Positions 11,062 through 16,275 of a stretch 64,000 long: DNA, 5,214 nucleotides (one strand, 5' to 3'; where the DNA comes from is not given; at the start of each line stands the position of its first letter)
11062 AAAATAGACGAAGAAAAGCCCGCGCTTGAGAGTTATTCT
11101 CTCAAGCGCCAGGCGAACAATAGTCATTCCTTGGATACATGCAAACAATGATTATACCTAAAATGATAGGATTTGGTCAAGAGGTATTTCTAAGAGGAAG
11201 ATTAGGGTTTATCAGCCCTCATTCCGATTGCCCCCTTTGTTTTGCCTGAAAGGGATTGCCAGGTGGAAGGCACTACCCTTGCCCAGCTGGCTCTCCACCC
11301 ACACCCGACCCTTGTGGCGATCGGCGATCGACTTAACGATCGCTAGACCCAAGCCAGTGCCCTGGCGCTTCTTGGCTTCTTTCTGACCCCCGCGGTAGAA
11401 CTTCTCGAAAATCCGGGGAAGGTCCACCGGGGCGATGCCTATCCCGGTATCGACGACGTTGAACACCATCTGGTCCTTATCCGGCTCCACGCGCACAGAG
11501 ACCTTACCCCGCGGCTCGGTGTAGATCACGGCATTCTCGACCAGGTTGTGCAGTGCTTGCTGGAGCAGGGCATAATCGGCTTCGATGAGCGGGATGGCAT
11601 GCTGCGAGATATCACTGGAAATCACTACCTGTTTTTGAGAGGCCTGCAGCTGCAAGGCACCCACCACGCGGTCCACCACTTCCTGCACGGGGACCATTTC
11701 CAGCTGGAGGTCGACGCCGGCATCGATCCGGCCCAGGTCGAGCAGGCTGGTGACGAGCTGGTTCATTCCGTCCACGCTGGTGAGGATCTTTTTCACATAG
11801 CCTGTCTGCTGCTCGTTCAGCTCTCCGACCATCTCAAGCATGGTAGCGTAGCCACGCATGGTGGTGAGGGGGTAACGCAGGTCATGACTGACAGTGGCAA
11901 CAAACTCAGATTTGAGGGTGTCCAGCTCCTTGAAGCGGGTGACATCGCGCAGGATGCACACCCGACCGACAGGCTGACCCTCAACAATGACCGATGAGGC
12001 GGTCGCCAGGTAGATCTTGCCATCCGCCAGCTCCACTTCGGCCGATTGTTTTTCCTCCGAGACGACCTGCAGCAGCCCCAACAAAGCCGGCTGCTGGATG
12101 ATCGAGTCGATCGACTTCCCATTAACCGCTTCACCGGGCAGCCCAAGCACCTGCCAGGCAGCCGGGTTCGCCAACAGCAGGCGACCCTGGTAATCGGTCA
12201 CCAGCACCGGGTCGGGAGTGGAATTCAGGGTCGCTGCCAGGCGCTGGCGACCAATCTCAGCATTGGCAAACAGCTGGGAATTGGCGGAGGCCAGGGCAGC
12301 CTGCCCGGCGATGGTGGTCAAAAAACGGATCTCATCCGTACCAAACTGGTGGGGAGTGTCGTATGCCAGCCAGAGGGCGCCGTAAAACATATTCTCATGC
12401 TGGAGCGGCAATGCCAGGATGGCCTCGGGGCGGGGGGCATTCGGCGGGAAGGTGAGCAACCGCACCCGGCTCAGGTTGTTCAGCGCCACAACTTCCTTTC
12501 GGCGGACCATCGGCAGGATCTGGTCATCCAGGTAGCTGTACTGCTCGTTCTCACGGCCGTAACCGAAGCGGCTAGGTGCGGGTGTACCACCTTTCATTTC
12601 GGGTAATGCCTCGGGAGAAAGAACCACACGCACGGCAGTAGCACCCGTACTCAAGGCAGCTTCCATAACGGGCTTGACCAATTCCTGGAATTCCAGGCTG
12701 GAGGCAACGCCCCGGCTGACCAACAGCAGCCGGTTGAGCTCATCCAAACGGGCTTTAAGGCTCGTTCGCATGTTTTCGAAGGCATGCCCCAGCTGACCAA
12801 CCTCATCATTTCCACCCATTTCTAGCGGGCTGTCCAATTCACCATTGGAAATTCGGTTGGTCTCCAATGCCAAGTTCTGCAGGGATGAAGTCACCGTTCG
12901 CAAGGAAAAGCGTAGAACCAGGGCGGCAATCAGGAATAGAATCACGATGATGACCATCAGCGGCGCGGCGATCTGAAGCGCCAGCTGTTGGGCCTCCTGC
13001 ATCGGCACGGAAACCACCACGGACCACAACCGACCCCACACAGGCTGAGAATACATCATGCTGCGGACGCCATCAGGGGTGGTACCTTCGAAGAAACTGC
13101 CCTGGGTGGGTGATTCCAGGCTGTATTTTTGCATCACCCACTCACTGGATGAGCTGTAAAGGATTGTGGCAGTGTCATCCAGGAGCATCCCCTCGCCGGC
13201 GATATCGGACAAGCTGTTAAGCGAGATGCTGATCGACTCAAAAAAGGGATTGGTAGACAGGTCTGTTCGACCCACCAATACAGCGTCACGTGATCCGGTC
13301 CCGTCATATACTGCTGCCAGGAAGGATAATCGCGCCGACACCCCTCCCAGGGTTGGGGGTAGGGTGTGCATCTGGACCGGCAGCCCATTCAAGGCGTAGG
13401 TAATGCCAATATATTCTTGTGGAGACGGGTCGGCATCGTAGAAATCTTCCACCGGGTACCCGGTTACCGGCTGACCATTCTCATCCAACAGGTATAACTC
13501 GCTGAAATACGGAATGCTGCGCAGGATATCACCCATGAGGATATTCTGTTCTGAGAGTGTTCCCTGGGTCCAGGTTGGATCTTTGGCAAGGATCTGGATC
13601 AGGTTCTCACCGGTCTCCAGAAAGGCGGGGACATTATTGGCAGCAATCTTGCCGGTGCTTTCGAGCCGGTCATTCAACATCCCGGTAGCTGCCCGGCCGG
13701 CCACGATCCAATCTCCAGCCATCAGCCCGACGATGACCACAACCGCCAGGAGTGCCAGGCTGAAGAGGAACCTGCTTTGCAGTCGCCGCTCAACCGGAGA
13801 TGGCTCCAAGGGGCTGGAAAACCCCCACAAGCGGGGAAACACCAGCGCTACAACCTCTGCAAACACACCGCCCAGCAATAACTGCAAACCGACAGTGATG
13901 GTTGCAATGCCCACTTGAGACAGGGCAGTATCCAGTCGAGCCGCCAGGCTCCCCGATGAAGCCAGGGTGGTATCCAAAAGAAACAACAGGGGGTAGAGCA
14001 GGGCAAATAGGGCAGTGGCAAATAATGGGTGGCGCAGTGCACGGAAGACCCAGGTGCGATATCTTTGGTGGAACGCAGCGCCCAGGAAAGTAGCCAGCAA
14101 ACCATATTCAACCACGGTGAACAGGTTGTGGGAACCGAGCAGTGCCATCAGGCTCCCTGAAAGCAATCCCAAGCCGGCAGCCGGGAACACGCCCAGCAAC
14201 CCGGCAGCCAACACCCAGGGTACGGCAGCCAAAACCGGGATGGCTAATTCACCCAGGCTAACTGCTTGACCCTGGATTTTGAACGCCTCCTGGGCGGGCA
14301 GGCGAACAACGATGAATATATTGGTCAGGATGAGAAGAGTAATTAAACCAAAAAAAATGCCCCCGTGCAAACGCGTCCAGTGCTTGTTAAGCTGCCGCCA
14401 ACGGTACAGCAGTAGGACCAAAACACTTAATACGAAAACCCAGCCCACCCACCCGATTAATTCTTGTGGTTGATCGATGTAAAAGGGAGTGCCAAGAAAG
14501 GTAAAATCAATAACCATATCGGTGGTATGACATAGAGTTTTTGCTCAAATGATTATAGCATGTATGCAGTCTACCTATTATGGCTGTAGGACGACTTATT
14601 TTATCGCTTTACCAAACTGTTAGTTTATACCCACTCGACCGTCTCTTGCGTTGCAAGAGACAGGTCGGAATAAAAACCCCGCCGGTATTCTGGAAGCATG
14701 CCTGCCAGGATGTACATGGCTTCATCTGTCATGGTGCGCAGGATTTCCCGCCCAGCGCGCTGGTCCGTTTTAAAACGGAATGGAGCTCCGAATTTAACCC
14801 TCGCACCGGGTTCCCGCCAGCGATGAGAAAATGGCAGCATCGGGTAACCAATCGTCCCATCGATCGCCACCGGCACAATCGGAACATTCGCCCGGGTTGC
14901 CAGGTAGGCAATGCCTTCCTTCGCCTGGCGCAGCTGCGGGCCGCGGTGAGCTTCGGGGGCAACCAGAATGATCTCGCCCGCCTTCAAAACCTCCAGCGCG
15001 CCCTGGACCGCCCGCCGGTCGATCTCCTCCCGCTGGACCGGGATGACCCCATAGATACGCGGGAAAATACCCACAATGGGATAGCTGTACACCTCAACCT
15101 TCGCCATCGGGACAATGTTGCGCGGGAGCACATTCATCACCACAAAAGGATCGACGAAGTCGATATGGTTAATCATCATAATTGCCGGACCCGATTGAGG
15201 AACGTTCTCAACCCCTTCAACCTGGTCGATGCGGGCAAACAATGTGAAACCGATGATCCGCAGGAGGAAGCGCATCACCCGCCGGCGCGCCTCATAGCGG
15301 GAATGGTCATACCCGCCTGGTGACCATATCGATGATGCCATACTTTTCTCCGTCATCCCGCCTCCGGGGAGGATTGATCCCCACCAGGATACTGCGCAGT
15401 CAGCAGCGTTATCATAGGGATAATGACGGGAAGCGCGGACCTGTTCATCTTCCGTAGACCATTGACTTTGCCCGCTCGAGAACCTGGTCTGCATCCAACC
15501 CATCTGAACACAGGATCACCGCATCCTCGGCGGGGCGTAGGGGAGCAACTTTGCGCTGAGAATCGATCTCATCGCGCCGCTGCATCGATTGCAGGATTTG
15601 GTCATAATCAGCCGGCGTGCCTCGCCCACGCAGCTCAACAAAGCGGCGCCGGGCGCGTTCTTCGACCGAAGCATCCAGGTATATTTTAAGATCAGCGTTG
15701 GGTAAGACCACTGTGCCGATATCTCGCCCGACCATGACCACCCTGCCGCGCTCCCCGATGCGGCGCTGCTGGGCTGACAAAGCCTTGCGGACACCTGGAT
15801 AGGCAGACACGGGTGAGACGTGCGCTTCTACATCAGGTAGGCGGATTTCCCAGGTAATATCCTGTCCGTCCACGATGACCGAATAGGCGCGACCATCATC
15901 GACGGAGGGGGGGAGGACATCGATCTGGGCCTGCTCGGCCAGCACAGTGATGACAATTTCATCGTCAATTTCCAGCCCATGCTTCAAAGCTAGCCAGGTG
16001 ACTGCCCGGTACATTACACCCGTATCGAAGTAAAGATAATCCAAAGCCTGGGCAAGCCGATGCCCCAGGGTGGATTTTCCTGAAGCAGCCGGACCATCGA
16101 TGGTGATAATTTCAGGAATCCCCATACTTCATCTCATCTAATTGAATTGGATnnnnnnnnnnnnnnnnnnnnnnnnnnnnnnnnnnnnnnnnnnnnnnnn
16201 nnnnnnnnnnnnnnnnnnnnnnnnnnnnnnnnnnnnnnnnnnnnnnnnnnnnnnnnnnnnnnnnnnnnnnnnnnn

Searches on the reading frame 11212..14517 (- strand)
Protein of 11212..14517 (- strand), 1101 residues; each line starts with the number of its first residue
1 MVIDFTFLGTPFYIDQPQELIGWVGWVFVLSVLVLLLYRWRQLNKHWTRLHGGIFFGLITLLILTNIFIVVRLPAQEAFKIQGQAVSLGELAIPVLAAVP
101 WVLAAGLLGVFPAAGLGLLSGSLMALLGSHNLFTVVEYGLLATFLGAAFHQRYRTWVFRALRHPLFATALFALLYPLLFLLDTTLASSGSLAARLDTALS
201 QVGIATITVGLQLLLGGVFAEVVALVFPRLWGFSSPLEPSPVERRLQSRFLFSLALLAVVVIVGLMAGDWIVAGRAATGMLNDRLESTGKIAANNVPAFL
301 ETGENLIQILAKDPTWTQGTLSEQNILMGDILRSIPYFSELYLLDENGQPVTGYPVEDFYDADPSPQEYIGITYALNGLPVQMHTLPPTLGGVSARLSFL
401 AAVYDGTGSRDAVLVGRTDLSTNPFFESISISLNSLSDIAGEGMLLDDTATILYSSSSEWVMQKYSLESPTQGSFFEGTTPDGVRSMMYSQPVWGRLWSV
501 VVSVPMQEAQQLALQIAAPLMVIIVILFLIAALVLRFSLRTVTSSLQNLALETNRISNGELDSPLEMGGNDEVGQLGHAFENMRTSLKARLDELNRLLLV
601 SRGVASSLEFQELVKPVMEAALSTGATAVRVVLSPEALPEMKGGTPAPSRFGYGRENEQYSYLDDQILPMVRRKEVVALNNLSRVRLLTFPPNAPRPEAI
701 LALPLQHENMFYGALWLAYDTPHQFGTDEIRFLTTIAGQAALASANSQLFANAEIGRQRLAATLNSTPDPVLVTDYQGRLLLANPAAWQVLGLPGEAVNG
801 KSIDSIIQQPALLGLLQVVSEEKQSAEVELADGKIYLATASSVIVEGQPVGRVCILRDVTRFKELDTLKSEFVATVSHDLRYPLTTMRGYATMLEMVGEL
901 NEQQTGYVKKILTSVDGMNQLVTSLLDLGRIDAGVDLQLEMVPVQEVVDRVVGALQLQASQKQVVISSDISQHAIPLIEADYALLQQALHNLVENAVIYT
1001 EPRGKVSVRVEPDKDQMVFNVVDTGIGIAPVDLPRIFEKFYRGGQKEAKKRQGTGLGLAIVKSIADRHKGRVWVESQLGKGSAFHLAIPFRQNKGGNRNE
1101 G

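Call 4: search_protein_families(library=pfam, proteins=[window:11212-14517:-], max_evalue=0.01)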
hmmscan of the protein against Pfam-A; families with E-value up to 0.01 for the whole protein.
window:11212-14517:- (1101 aa): 12 families
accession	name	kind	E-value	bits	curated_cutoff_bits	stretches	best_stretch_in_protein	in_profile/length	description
PF02518.31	HATPase_c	-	1.7e-29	102.9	26.4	1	981-1091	2-110/111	Histidine kinase-, DNA gyrase B-, and HSP90-like ATPase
PF00512.31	HisKA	-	6e-18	65.1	26.9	1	869-934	2-66/66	His Kinase A (phospho-acceptor) domain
PF00672.30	HAMP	-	1.9e-13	50.9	25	1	539-588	3-52/53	HAMP domain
PF02743.24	dCache_1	-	1.4e-10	41.6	45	1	282-503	8-240/240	Cache domain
PF13188.13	PAS_8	-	7.3e-08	32.5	21.8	1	758-808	1-48/65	PAS domain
PF08448.16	PAS_4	-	8.8e-08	32.8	23.1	1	764-863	1-109/110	PAS fold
PF00989.32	PAS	-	1.1e-07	32.3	22.6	1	759-859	2-113/113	PAS fold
PF13185.12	GAF_2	-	1.5e-07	32.1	28.6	1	610-743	4-134/136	GAF domain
PF13426.13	PAS_9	-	5.4e-07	30.3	27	1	768-860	1-102/103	PAS domain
PF01590.32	GAF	-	1.8e-06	28.9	22.4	1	614-743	6-132/133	GAF domain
PF13581.12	HATPase_c_2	-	7.9e-06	26.3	27.4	1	979-1068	26-112/127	Histidine kinase-like ATPase domain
PF13492.12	GAF_3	-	0.0013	19.6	27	1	696-743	79-126/129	GAF domain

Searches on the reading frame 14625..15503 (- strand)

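Call 4: search_protein_families(library=pfam, proteins=[window:14625-15503:-], max_evalue=0.01)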
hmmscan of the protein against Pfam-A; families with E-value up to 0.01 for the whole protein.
window:14625-15503:- (292 aa): 1 family
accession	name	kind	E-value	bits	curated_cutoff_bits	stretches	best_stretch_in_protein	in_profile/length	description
PF01553.26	Acyltransferase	-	8.7e-24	84.3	23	1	94-214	3-131/132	Acyltransferase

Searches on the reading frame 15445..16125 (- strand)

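Call 4: search_protein_families(library=pfam, proteins=[window:15445-16125:-], max_evalue=0.01)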
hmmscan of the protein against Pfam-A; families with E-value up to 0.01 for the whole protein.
window:15445-16125:- (226 aa): 6 families
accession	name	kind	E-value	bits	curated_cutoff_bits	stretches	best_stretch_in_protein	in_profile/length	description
PF02224.24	Cytidylate_kin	-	3e-67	226.8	26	1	7-219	1-205/211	Cytidylate kinase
PF13189.12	Cytidylate_kin2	-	2.6e-10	41.2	28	1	6-184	1-149/176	Cytidylate kinase-like family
PF13238.12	AAA_18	-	1.9e-05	25.5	29.4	1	7-70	1-45/128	AAA domain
PF13207.12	AAA_17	-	0.00087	20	27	0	11-58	2-47/136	AAA domain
PF01202.28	SKI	-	0.0009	19.8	22.1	0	14-35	2-23/159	Shikimate kinase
PF01712.25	dNK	-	0.00094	19.4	27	0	7-33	1-27/203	Deoxynucleoside kinase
